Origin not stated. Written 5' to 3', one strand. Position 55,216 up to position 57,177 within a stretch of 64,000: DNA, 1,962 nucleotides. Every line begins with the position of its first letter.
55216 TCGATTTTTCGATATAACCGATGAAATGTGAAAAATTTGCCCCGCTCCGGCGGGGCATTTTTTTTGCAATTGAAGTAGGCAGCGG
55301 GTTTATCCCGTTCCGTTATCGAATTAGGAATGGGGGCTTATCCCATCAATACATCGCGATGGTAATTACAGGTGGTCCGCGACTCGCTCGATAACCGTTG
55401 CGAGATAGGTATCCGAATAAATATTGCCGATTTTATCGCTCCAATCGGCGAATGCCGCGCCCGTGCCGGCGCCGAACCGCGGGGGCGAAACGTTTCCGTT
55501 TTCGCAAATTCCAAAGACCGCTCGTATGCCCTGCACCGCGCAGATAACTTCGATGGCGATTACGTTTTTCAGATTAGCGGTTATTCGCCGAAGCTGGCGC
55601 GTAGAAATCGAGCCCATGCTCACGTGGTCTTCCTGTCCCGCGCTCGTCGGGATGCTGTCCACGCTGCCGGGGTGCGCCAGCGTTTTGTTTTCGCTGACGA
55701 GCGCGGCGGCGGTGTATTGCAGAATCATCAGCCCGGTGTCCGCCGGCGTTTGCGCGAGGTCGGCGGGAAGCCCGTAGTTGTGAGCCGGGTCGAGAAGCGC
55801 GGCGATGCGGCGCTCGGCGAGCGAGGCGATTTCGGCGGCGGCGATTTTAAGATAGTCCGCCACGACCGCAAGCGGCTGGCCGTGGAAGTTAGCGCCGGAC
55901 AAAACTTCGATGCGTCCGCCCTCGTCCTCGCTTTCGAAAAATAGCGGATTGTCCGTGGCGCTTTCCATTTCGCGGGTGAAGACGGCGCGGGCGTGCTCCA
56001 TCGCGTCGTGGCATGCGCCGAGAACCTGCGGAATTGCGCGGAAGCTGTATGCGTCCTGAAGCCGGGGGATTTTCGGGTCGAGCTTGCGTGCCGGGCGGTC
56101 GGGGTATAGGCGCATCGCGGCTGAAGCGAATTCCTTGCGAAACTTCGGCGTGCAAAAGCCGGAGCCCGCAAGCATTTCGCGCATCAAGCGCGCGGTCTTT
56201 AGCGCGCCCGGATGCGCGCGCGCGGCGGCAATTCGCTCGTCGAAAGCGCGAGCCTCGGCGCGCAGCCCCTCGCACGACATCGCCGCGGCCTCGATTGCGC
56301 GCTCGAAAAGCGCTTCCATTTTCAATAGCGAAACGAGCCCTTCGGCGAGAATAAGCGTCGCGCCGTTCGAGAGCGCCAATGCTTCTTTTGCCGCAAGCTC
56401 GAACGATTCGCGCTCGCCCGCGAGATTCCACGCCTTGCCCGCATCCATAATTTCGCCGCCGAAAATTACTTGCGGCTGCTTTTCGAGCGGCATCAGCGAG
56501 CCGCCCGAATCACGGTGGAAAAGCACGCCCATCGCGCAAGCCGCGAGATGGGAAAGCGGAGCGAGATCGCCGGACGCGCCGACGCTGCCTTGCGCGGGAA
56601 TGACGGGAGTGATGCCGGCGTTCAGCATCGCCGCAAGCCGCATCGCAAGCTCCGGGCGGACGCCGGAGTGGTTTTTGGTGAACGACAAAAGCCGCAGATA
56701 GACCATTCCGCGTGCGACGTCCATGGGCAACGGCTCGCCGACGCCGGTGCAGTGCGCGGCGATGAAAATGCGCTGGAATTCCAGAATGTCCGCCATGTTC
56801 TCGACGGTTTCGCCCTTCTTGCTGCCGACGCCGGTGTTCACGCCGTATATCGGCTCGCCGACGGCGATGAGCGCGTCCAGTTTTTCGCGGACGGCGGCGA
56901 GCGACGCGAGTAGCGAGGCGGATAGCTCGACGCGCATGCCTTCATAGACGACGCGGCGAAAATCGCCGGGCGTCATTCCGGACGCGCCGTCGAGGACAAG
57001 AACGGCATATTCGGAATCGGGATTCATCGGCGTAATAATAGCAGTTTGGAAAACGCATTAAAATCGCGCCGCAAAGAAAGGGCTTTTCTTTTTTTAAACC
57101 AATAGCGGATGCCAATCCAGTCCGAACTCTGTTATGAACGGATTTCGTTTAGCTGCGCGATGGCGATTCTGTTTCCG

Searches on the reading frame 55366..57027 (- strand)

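Call 89: search_protein_families(library=pfam, proteins=[window:55366-57027:-], max_evalue=0.001)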
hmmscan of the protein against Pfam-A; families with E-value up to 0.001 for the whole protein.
window:55366-57027:- (553 aa): 1 family
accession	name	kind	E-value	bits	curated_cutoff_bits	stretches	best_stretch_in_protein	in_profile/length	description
PF00221.24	Lyase_aromatic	-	5.2e-148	494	27.3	1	19-503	2-446/466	Aromatic amino acid lyase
